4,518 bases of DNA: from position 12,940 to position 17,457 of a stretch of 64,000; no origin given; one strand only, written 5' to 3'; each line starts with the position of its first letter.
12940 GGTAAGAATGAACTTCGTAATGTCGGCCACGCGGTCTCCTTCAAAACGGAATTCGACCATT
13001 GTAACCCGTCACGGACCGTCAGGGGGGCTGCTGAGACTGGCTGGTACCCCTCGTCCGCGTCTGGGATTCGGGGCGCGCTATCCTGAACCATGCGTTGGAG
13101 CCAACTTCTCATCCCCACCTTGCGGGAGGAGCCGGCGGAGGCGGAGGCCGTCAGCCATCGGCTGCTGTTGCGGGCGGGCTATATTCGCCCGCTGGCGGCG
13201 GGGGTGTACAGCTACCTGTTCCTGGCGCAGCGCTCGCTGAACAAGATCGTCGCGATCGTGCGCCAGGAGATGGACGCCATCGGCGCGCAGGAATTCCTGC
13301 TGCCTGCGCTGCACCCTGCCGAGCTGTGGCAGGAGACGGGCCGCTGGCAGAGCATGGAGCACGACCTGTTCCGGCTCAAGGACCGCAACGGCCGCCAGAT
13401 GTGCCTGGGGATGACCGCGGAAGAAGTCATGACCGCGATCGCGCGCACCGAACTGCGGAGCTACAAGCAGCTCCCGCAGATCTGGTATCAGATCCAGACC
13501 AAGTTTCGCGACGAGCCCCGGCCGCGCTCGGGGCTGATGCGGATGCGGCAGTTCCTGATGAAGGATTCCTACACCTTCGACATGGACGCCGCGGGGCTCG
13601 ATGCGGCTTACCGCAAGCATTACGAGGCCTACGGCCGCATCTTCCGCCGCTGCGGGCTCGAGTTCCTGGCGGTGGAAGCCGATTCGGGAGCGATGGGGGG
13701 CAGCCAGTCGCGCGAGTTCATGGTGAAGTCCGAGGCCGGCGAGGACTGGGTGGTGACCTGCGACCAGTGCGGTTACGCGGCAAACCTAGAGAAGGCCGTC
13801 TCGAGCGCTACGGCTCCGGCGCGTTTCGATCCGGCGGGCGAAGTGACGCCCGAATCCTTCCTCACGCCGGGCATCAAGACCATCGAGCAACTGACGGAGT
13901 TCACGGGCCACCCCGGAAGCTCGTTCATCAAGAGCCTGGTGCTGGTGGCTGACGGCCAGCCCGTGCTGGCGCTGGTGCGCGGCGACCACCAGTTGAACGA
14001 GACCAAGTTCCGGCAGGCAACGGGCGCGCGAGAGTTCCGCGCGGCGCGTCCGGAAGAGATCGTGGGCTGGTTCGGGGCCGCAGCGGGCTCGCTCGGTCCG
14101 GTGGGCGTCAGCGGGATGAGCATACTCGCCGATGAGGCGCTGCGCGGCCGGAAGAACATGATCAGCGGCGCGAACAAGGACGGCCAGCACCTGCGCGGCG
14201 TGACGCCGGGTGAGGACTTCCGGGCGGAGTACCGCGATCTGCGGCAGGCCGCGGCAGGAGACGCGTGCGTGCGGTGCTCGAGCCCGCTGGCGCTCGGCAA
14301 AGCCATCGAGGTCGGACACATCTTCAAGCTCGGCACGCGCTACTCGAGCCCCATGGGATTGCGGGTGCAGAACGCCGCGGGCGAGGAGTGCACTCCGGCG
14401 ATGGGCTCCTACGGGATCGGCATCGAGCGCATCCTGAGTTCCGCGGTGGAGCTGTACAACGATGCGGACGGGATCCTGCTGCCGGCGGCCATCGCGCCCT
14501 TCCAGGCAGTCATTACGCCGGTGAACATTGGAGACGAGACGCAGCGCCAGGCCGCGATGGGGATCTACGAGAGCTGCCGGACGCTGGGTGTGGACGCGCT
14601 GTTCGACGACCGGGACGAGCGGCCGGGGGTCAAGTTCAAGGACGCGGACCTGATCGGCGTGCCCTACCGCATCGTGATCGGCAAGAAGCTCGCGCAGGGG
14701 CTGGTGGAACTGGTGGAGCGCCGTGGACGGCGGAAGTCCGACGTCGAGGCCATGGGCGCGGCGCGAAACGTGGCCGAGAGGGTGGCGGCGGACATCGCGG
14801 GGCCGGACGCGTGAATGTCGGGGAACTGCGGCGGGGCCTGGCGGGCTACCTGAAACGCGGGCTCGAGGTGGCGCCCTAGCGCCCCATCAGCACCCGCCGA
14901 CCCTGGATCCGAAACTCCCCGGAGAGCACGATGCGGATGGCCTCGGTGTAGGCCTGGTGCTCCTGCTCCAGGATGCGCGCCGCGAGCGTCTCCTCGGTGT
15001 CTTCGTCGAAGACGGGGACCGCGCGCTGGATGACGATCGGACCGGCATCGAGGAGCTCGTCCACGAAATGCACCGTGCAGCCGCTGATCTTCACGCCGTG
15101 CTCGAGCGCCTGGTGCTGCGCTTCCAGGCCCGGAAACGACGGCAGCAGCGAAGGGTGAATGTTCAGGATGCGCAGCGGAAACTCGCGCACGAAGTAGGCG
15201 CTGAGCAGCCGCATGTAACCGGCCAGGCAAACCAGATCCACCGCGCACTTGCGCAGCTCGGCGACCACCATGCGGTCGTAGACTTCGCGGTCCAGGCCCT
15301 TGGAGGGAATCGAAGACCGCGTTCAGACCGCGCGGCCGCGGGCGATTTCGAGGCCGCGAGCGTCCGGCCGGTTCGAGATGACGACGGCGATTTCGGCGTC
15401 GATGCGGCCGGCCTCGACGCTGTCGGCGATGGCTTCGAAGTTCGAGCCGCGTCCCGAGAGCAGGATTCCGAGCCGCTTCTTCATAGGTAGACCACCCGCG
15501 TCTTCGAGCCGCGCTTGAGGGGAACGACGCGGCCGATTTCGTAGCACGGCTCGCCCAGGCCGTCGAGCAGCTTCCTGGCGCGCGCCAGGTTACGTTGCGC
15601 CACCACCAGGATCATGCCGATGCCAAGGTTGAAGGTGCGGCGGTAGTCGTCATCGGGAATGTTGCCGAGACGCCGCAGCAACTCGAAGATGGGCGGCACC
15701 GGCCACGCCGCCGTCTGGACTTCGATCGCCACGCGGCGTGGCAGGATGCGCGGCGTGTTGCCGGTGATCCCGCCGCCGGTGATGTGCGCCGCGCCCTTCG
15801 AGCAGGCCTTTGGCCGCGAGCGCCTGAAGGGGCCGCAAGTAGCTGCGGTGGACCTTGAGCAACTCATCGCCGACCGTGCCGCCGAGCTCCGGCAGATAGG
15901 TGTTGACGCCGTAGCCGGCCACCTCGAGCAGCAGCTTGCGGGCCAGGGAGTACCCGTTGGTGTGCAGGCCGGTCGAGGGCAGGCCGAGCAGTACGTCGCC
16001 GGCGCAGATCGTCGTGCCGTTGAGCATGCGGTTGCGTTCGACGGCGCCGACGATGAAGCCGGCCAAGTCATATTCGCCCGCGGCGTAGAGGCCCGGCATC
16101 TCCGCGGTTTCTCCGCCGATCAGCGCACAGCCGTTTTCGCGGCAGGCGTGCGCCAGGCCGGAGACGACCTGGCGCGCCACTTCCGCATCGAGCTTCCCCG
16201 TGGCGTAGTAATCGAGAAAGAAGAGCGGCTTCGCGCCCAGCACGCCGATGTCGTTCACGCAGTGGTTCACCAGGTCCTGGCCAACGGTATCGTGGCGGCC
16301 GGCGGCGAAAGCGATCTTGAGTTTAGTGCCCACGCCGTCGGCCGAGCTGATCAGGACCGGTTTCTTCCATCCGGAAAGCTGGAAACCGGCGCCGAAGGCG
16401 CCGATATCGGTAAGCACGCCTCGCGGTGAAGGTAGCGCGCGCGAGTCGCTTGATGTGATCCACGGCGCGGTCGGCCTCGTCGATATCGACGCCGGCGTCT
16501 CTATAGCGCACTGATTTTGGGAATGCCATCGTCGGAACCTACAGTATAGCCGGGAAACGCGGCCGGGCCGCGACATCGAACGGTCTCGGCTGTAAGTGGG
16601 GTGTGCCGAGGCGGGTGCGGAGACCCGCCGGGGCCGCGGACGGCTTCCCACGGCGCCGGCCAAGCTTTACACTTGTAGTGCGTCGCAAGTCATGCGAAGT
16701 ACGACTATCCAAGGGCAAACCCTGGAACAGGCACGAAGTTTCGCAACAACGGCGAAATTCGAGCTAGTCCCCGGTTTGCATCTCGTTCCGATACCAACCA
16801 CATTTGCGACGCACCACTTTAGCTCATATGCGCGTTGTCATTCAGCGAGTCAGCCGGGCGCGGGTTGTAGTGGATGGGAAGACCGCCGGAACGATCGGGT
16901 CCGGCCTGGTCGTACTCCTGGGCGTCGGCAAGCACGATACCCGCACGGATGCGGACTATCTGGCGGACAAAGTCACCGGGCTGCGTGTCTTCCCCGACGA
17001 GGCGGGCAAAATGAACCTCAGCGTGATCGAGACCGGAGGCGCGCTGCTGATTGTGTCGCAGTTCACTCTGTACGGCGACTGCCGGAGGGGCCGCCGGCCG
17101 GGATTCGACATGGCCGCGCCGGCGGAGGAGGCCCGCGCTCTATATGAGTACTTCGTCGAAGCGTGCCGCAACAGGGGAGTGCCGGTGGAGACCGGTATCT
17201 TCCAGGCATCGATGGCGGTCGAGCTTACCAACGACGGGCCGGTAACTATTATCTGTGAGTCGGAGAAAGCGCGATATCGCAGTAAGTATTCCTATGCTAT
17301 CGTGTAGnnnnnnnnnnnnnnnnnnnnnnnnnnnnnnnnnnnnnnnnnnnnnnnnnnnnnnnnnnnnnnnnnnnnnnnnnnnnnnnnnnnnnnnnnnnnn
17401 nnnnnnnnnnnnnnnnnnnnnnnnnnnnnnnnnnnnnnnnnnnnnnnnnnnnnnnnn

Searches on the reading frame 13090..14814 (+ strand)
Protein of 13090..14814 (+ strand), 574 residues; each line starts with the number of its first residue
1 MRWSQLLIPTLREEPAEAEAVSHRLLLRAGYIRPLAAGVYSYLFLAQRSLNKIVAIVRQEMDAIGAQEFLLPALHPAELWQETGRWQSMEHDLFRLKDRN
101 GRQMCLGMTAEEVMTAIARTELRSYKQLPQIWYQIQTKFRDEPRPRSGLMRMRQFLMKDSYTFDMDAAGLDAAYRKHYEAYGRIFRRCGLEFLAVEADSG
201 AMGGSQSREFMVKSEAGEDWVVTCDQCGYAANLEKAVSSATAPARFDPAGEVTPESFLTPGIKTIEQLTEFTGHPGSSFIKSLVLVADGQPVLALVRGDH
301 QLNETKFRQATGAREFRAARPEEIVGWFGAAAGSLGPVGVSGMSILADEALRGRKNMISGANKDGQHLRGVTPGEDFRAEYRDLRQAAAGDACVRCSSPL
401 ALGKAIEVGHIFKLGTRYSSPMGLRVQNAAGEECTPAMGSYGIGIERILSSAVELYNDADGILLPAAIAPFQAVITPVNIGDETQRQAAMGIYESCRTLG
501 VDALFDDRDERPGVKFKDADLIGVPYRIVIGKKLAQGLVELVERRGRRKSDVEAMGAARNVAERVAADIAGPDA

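Call 12: search_protein_families(library=pfam, proteins=[window:13090-14814:+])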
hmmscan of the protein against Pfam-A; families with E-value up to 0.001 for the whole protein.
window:13090-14814:+ (574 aa): 3 families
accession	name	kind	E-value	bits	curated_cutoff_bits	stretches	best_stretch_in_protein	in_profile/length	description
PF00587.30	tRNA-synt_2b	-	2.6e-33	116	29.3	1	94-454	1-177/179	tRNA synthetase class II core domain (G, H, P, S and T)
PF04073.20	tRNA_edit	-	4.8e-26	91.7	25.5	1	259-373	1-118/123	Aminoacyl-tRNA editing domain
PF03129.25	HGTP_anticodon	-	3.2e-17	62.9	21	1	472-554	1-84/94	Anticodon binding domain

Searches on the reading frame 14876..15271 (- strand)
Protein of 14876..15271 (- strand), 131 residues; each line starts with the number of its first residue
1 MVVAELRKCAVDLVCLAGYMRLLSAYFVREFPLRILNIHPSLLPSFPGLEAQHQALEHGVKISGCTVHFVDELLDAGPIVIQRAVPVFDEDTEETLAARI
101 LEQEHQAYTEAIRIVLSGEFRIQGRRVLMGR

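Call 13: search_protein_families(library=pfam, proteins=[window:14876-15271:-])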
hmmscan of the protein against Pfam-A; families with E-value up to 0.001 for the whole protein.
window:14876-15271:- (131 aa): 1 family
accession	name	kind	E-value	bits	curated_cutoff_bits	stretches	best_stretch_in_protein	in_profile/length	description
PF00551.24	Formyl_trans_N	-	8.9e-45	153.1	26.1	1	3-112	72-181/181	Formyl transferase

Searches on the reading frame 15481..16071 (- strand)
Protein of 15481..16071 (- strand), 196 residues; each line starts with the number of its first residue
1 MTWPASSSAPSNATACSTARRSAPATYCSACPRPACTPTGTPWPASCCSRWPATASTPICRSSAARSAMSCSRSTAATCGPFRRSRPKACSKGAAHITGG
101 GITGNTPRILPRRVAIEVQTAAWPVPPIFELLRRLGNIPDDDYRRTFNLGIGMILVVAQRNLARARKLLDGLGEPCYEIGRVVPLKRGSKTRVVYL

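Call 13: search_protein_families(library=pfam, proteins=[window:15481-16071:-])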
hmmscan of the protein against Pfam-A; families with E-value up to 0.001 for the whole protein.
window:15481-16071:- (196 aa): 1 family
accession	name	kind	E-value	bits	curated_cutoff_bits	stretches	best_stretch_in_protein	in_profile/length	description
PF02769.27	AIRS_C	-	8.6e-16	58.9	23.1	1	92-188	62-151/156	AIR synthase related protein, C-terminal domain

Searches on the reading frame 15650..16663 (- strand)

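Call 13: search_protein_families(library=pfam, proteins=[window:15650-16663:-])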
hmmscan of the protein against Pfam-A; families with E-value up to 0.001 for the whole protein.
window:15650-16663:- (337 aa): 2 families
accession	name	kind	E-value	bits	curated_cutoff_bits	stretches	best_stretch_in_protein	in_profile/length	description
PF00586.29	AIRS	-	1.7e-22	80.4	24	1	104-208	15-112/112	AIR synthase related protein, N-terminal domain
PF02769.27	AIRS_C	-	0.00051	20.7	23.1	1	221-287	2-60/156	AIR synthase related protein, C-terminal domain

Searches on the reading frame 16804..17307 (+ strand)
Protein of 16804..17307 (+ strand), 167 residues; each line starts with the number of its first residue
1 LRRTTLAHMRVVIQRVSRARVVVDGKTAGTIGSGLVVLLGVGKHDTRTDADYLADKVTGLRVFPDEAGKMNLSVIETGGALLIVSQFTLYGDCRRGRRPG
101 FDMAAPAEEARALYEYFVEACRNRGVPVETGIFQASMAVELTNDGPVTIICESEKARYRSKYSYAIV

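Call 13: search_protein_families(library=pfam, proteins=[window:16804-17307:+])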
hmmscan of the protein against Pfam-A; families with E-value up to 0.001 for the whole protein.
window:16804-17307:+ (167 aa): 1 family
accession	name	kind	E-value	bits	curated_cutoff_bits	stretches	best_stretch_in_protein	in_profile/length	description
PF02580.21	Tyr_Deacylase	-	1.8e-58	197.4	25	1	10-152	1-144/144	D-Tyr-tRNA(Tyr) deacylase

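Call 50: find_encoding_contigs(protein=window:16828-17307:+, flank=3000, max_places=10)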
Protein window:16828-17307:+ (159 aa): no gene with exactly this product is on record in the collection.
